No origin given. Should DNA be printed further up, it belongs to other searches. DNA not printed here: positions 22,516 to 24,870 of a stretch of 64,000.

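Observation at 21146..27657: Undersized eliminase-type glycyl radical enzyme with a PflA-sized activase, translationally coupled to a GH51 arabinofuranosidase and an amino-acid symporter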

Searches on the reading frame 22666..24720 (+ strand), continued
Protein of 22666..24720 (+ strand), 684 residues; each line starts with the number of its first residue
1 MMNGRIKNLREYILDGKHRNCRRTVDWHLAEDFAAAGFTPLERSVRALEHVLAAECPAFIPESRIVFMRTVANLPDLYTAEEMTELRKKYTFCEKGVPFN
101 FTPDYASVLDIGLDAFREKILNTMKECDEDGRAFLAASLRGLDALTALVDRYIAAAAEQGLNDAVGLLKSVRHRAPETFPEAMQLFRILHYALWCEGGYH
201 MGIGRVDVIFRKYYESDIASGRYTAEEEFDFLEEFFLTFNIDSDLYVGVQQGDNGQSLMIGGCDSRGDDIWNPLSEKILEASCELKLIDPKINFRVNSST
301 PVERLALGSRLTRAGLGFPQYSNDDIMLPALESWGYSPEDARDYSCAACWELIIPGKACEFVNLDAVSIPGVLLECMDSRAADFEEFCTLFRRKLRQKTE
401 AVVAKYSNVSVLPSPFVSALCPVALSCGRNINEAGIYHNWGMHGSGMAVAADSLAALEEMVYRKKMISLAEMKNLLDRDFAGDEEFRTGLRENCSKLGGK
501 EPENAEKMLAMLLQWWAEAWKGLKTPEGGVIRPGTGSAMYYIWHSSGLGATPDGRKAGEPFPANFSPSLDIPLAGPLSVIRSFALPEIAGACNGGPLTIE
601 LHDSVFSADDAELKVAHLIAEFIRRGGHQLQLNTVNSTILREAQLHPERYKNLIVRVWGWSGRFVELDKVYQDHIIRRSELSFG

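Call 37: search_protein_families(library=pfam, alignment_id=A3, max_evalue=0.00001)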
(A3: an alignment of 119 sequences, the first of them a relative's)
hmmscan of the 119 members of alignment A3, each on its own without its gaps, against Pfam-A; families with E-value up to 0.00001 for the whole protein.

A. member 1, L001:1287-1901:+ (204 aa): 0 families

B. families by the number of members that match (of 119 scanned): 78 families (the first 25 are shown)
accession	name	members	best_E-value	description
PF00083.30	Sugar_tr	21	5.2e-116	Sugar (and other) transporter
PF07690.21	MFS_1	21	1.6e-45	Major Facilitator Superfamily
PF13472.12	Lipase_GDSL_2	7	2.3e-08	GDSL-like Lipase/Acylhydrolase family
PF02065.24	Melibiase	6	1.7e-134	Melibiase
PF13377.12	Peripla_BP_3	6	4.9e-28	Periplasmic binding protein-like domain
PF13407.12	Peripla_BP_4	6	6.2e-17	Periplasmic binding protein domain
PF00532.27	Peripla_BP_1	5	1.3e-35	Periplasmic binding proteins and sugar binding domain of LacI family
PF01263.26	Aldose_epim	4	3.5e-90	Aldose 1-epimerase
PF01261.30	AP_endonuc_2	4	1.2e-28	Xylose isomerase-like TIM barrel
PF00356.27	LacI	4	2.5e-14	Bacterial regulatory proteins, lacI family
PF01300.24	Sua5_yciO_yrdC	3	3.3e-45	Telomere recombination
PF01728.25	FtsJ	3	7.4e-41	FtsJ-like methyltransferase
PF01479.30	S4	3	5.4e-07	S4 domain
PF02595.20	Gly_kinase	2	5.7e-150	Glycerate kinase family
PF05691.18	Raffinose_syn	2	6.5e-53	Raffinose synthase or seed imbibition protein Sip1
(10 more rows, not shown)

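Call 38: search_protein_families(library=pfam, proteins=[L042:4299-5489:+, L042:5515-6678:+, L042:6697-7902:+, L042:10977-12254:+, L050:4723-5793:+, L050:5806-6831:+, L050:6822-7889:+, L050:10951-12129:+, L050:12242-13426:+, L014:10801-12477:+], max_evalue=0.00001)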
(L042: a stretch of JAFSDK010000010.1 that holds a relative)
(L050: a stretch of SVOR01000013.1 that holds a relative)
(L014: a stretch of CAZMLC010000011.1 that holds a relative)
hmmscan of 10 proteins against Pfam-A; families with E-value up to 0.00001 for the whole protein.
L042:4299-5489:+ (396 aa): 1 family
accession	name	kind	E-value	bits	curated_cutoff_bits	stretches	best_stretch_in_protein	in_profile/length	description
PF13472.12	Lipase_GDSL_2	-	4.7e-07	30.9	32.9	0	120-167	1-54/178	GDSL-like Lipase/Acylhydrolase family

L042:5515-6678:+ (387 aa): 1 family
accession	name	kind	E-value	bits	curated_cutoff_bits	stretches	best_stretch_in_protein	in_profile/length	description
PF13472.12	Lipase_GDSL_2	-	4.5e-07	31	32.9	0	111-158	1-54/178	GDSL-like Lipase/Acylhydrolase family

L042:6697-7902:+ (401 aa): 1 family
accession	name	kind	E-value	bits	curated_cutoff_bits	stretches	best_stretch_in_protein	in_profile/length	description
PF13472.12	Lipase_GDSL_2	-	4.8e-06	27.6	32.9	0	125-171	1-53/178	GDSL-like Lipase/Acylhydrolase family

L042:10977-12254:+ (425 aa): 2 families
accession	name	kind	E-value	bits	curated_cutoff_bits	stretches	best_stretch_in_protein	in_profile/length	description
PF13306.12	LRR_5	-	4e-33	114.5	27.7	1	65-191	1-125/127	BspA type Leucine rich repeat region (6 copies)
PF15102.11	TMEM154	-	5.1e-07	30.1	30.3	1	307-419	7-122/153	TMEM154 protein family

L050:4723-5793:+ (356 aa): 0 families

L050:5806-6831:+ (341 aa): 1 family
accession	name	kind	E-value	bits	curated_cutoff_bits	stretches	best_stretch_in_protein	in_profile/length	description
PF13472.12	Lipase_GDSL_2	-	4.5e-07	31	32.9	0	65-112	1-54/178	GDSL-like Lipase/Acylhydrolase family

L050:6822-7889:+ (355 aa): 1 family
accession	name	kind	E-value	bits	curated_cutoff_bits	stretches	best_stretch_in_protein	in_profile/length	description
PF13472.12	Lipase_GDSL_2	-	2.5e-07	31.8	32.9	0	78-126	1-55/178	GDSL-like Lipase/Acylhydrolase family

L050:10951-12129:+ (392 aa): 1 family
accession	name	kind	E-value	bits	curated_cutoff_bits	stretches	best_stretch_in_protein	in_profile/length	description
PF13306.12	LRR_5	-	8.1e-27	94.1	27.7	1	65-191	1-124/127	BspA type Leucine rich repeat region (6 copies)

L050:12242-13426:+ (394 aa): 1 family
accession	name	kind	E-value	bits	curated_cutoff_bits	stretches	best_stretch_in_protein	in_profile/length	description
PF13306.12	LRR_5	-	6.7e-28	97.6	27.7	1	64-189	1-123/127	BspA type Leucine rich repeat region (6 copies)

L014:10801-12477:+ (558 aa): 4 families
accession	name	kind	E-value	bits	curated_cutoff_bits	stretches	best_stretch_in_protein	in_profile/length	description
PF01368.27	DHH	-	5.3e-21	75.6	28.1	1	4-385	1-125/125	DHH family, N-terminal domain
PF02833.19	DHHA2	-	7.6e-21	75.2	27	1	422-543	2-125/126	DHHA2 domain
PF07085.17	DRTGG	-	2.2e-17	63.2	25.2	1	144-246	3-102/105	DRTGG domain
PF00571.33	CBS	-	5.5e-13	49.5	24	1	76-115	7-46/57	CBS domain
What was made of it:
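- Tried and rejected: The GDSL-like proteins near clostridial family members are unrelated paralogue arrays next to BspA-like surface proteins (call 38).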

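Call 39: search_protein_families(library=ncbifam, proteins=[L020:6643-8004:+, L039:6477-7832:+, L062:6583-8004:+, L070:5799-7139:+, L082:5793-7121:+], max_evalue=1e-20)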
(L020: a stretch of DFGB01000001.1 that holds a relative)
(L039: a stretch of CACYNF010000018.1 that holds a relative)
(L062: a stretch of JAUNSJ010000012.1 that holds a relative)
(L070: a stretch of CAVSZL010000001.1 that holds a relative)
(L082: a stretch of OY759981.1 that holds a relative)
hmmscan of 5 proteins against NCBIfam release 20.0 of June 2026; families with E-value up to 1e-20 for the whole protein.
L020:6643-8004:+ (453 aa): 5 families
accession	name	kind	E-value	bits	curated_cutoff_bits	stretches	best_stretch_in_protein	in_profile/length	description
TIGR00879.1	SP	subfamily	1.1e-97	327.8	237.8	1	8-447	54-510/510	sugar porter family MFS transporter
NF007484.0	PRK10077.1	equivalog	5.8e-94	315.6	608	1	3-449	4-470/480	D-xylose transporter XylE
NF052357.1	GlucTporGlcPStph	equivalog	9.7e-74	248.8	750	1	4-451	2-437/445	glucose transporter GlcP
TIGR00898.1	2A0119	subfamily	7.5e-34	117.4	550.75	1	34-446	111-505/506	cation transport protein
TIGR00895.1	2A0115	subfamily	1.4e-32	113.1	418.55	1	3-389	9-377/398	aromatic acid/H+ symport family MFS transporter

L039:6477-7832:+ (451 aa): 5 families
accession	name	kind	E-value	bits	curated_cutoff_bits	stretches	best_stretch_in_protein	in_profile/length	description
TIGR00879.1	SP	subfamily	1.5e-93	314.1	237.8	1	5-443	55-510/510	sugar porter family MFS transporter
NF007484.0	PRK10077.1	equivalog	3.6e-90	303.1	608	1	2-445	7-470/480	D-xylose transporter XylE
NF052357.1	GlucTporGlcPStph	equivalog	1.4e-73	248.2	750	1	10-447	10-437/445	glucose transporter GlcP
TIGR00898.1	2A0119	subfamily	9.8e-32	110.4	550.75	1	30-442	111-505/506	cation transport protein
TIGR00895.1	2A0115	subfamily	2.9e-29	102.2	418.55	1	3-385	13-377/398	aromatic acid/H+ symport family MFS transporter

L062:6583-8004:+ (473 aa): 5 families
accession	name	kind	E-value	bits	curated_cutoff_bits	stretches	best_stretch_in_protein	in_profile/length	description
NF007484.0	PRK10077.1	equivalog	7.2e-101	338.4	608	1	7-472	7-475/480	D-xylose transporter XylE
TIGR00879.1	SP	subfamily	1.3e-94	317.6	237.8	1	11-465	56-510/510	sugar porter family MFS transporter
NF052357.1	GlucTporGlcPStph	equivalog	5.4e-71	239.7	750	2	189-471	157-439/445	glucose transporter GlcP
TIGR00898.1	2A0119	subfamily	9e-35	120.4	550.75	1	36-462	112-503/506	cation transport protein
TIGR00895.1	2A0115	subfamily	3e-31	108.7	418.55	0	10-152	15-157/398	aromatic acid/H+ symport family MFS transporter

L070:5799-7139:+ (446 aa): 5 families
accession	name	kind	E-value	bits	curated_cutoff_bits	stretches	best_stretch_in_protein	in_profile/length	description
TIGR00879.1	SP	subfamily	5.8e-112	374.8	237.8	1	4-437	54-510/510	sugar porter family MFS transporter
NF007484.0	PRK10077.1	equivalog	4.2e-99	332.6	608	1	2-442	7-473/480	D-xylose transporter XylE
NF052357.1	GlucTporGlcPStph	equivalog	3.9e-83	279.7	750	1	6-440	6-436/445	glucose transporter GlcP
TIGR00895.1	2A0115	subfamily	6.6e-38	130.7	418.55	1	1-378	11-377/398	aromatic acid/H+ symport family MFS transporter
TIGR00898.1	2A0119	subfamily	2.9e-34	118.7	550.75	1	45-436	129-505/506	cation transport protein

L082:5793-7121:+ (442 aa): 5 families
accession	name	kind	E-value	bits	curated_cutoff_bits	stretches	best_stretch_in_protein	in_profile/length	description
TIGR00879.1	SP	subfamily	1.2e-109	367.2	237.8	1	4-437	54-510/510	sugar porter family MFS transporter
NF007484.0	PRK10077.1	equivalog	6.9e-101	338.4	608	1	2-440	7-471/480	D-xylose transporter XylE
NF052357.1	GlucTporGlcPStph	equivalog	1.2e-84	284.7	750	1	6-439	6-435/445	glucose transporter GlcP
TIGR00895.1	2A0115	subfamily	1.3e-35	123.1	418.55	1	1-378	11-377/398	aromatic acid/H+ symport family MFS transporter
TIGR00898.1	2A0119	subfamily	2.2e-34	119.1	550.75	1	42-436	126-505/506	cation transport protein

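Call 53: predict_structure(alignment_id=A1)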
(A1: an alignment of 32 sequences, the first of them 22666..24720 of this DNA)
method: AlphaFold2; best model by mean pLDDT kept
length: 684 residues; sequences in the alignment: 32
mean_pLDDT: 88.8   pTM: 0.89
mean pLDDT of the five models: 88.8, 88.2, 87.9, 86.6, 86.6
residues with pLDDT >= 90: 418; 70-90: 231; 50-70: 35; < 50: 0
segments of 3 or more residues with pLDDT < 50: none
pLDDT, mean of each block of 10 residues (from residue 1): 87 87 95 97 97 96 91 93 92 78 93 98 97 98 98 97 96 96 95 85 89 95 93 86 65 68 93 93 76 91 92 73 94 92 84 86 87 93 95 97 91 92 95 90 90 95 95 96 93 84 91 94 90 82 84 90 68 76 85 83 84 93 92 85 92 72 82 79 60
secondary structure, 60 per line:
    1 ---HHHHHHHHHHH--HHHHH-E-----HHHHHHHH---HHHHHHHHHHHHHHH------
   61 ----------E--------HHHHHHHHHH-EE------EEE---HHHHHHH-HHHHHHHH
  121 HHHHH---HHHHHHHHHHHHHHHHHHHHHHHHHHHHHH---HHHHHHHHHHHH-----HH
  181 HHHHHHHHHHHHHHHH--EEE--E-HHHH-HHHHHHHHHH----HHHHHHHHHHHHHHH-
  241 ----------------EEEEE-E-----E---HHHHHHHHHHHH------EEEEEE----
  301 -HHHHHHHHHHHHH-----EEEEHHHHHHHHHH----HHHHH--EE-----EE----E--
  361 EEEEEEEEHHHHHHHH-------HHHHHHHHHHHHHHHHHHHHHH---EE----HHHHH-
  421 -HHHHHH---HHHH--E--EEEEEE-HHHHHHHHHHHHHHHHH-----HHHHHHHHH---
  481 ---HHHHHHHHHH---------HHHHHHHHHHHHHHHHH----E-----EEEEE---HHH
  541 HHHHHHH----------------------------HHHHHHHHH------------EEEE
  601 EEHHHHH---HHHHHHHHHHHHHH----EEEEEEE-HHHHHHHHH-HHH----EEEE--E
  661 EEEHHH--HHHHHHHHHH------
elements in order: H4-14 H17-21 H29-36 H40-54 H80-89 E99-101 H105-111 H113-125 H129-158 H162-173 H179-196 E199-201 H206-209 H211-220 H225-239 E257-261 H273-284 E291-296 H302-314 E320-323 H324-333 H338-342 E361-368 H369-376 H384-405 H415-419 H422-427 H431-434 E440-445 H447-463 H469-477 H484-493 H503-519 E530-534 H538-547 H576-584 E597-602 H603-607 H611-624 E629-635 H637-645 E654-657 E660-663 H669-678

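Call 57: search_protein_families(library=pfam, proteins=[L070:3291-4259:+, L054:4350-5114:+, L054:5117-6256:+, L010:10179-12125:+, L013:5577-6479:+, L024:4686-7106:+, L024:7202-9724:+, L061:10079-10549:+, L070:10154-11614:+, L001:6440-6847:+], max_evalue=0.0001)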
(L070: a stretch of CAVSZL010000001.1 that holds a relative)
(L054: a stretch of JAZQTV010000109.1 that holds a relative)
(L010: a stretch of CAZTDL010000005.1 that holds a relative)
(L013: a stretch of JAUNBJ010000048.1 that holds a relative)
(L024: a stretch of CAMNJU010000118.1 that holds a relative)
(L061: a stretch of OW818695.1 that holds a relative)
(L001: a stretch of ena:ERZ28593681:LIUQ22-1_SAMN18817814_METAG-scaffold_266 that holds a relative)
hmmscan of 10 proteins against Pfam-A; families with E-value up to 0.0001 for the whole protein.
L070:3291-4259:+ (322 aa): 1 family
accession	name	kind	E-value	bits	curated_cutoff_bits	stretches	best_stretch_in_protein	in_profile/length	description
PF01116.26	F_bP_aldolase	-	2e-26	93.6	25.5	1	9-317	3-273/277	Fructose-bisphosphate aldolase class-II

L054:4350-5114:+ (254 aa): 1 family
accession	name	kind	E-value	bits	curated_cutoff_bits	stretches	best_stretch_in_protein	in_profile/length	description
PF00326.27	Peptidase_S9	-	2.4e-08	34.2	22.6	1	82-218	53-187/213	Prolyl oligopeptidase family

L054:5117-6256:+ (379 aa): 1 family
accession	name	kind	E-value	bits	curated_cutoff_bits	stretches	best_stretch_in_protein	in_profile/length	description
PF02595.20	Gly_kinase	-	3.2e-144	480.9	23.3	1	3-373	1-371/372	Glycerate kinase family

L010:10179-12125:+ (648 aa): 2 families
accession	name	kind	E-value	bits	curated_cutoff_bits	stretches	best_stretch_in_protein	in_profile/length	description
PF13620.12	CarboxypepD_reg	-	4.2e-14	53.1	32.3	1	25-90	1-71/82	Carboxypeptidase regulatory-like domain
PF13715.12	CarbopepD_reg_2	-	1.5e-05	25.4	32.2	0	26-81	1-58/88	CarboxypepD_reg-like domain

L013:5577-6479:+ (300 aa): 1 family
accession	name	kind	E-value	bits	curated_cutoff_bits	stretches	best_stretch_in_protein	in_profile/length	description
PF06283.17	ThuA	-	8.7e-22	78.8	33.4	1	50-270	13-203/209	Trehalose utilisation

L024:4686-7106:+ (806 aa): 1 family
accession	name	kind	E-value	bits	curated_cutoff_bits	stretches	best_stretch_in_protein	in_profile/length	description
PF04932.20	Wzy_C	-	3.2e-22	79.4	31.7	1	299-447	2-149/149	O-Antigen ligase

L024:7202-9724:+ (840 aa): 1 family
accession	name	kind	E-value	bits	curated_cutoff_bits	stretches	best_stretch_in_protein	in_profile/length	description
PF16126.11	DUF4838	-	4.3e-95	319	26.6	1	172-531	1-324/325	Domain of unknown function (DUF4838)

L061:10079-10549:+ (156 aa): 3 families
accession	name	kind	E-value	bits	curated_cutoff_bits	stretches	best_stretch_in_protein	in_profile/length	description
PF12689.13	Acid_PPase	-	3.7e-38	131.5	27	1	3-153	3-163/169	Acid Phosphatase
PF13419.12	HAD_2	-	2.6e-08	34.6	23.8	1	42-140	76-178/178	Haloacid dehalogenase-like hydrolase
PF00702.32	Hydrolase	-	3.2e-07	31.4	26.4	1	45-127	98-184/191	haloacid dehalogenase-like hydrolase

L070:10154-11614:+ (486 aa): 3 families
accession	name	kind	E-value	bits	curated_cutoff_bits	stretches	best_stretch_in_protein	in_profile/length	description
PF00884.28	Sulfatase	-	5.3e-56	190.6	25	1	34-370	1-300/301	Sulfatase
PF16347.10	SGSH_C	-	4.6e-22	79.3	29.3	1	325-463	7-151/154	N-sulphoglucosamine sulphohydrolase, C-terminal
PF01663.27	Phosphodiest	-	9.2e-07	29.2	23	0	262-318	179-234/342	Type I phosphodiesterase / nucleotide pyrophosphatase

L001:6440-6847:+ (135 aa): 1 family
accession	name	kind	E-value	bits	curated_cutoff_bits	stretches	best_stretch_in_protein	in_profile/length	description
PF19127.6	Choline_bind_3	-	7.7e-08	32.6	27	0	34-69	5-42/47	Choline-binding repeat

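Call 58: fold_search(model_id=the predicted structure, library=pdb)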
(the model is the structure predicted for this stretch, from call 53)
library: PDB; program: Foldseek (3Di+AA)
matches with E <= 10: 349; with E <= 0.001: 92
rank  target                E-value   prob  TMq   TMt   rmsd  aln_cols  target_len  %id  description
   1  1r8w_A                1.5e-40  1.00  0.86  0.76   4.7       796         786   24  Native structure of the B12-independent glycerol dehydratase from clostridium butyricum (released 2004-06-01)
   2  5i2g_B                8.0e-39  1.00  0.88  0.76   4.6       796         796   24  1,2-propanediol Dehydration in Roseburia inulinivorans; Structural Basis for Substrate and Enantiomer Selectivity (released 2016-06-01)
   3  8yjo_A                8.0e-39  1.00  0.88  0.79   4.6       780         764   24  Structure of E. coli glycyl radical enzyme PflD with bound malonate (released 2024-10-02)
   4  5i2a_A                1.3e-38  1.00  0.86  0.71   5.1       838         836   23  1,2-propanediol Dehydration in Roseburia inulinivorans; Structural Basis for Substrate and Enantiomer Selectivity (released 2016-06-01)
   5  5i2a_B                1.3e-38  1.00  0.86  0.71   4.9       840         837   23  1,2-propanediol Dehydration in Roseburia inulinivorans; Structural Basis for Substrate and Enantiomer Selectivity (released 2016-06-01)
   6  5fau_B                2.0e-38  1.00  0.87  0.75   4.6       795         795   21  wild-type choline TMA lyase in complex with choline (released 2016-09-28)
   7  5i2g_A                2.2e-38  1.00  0.88  0.76   4.5       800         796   24  1,2-propanediol Dehydration in Roseburia inulinivorans; Structural Basis for Substrate and Enantiomer Selectivity (released 2016-06-01)
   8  5fau_A                2.5e-38  1.00  0.86  0.75   4.5       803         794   20  wild-type choline TMA lyase in complex with choline (released 2016-09-28)
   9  9rco_A                2.7e-38  1.00  0.86  0.75   4.9       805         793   22  1,2-propanediol dehydratase with 0.1 % glycerol additive (released 2025-06-11)
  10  9rcp_B                7.0e-38  1.00  0.86  0.75   5.0       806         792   22  1,2-propanediol dehydratase with 0.1 % 1,3-propanediol additive (released 2025-06-11)
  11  6nd3_D                7.3e-38  1.00  0.87  0.75   4.6       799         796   20  wild-type choline TMA lyase in complex with betaine aldehyde (released 2019-01-16)
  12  5fay_A                8.4e-38  1.00  0.87  0.75   4.8       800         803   21  Y208F mutant of choline TMA-lyase (released 2016-09-28)
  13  9ht9_A                9.3e-38  1.00  0.87  0.75   4.7       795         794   21  CutC in complex with inhibitor1 (released 2026-01-14)
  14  6vue_A                1.1e-37  1.00  0.88  0.75   4.6       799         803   20  wild-type choline TMA lyase in complex with 1-methyl-1,2,3,6-tetrahydropyridin-3-ol (released 2020-11-04)
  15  5faw_A                1.4e-37  1.00  0.87  0.74   4.8       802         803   21  T502A mutant of choline TMA-lyase (released 2016-09-28)
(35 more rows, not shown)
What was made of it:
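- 22666..24720 (+): Compact Cys-x-Glu-type glycyl radical enzyme, 684 aa (683 aa from ATG 22669), with Cys349, Glu351 and Gly659. AlphaFold model pLDDT 88.8, and TM-score 0.86-0.89 to solved GREs (calls 53, 58).
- Closest known: B12-independent glycerol dehydratase. Same: Same ten-stranded GRE barrel, with TM-score 0.86-0.88 (call 58).
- The model is a full GRE barrel with pTM 0.89 (calls 53, 58).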

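Call 62: find_encoding_contigs(protein=P0002, flank=7000, max_places=2)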
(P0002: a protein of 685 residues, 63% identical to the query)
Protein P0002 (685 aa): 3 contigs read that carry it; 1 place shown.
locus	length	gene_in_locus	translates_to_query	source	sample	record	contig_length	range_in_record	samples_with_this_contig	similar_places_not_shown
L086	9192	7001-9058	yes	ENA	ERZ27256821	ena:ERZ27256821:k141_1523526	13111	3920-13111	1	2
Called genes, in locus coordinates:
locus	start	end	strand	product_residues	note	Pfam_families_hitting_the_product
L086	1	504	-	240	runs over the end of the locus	PF04452:Methyltrans_RNA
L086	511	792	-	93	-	PF00381:PTS-HPr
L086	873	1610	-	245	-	PF02463:SMC_N (weak), PF13476:AAA_23 (weak), PF00005:ABC_tran, PF13304:AAA_21 (faint)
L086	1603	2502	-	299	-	PF01032:FecCD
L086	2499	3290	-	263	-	PF01497:Peripla_BP_2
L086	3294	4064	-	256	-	PF07963:N_methyl (weak)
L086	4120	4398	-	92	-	-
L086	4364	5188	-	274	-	-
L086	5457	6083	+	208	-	PF01914:MarC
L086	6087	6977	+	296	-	-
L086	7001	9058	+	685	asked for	PF02901:PFL-like, PF01228:Gly_radical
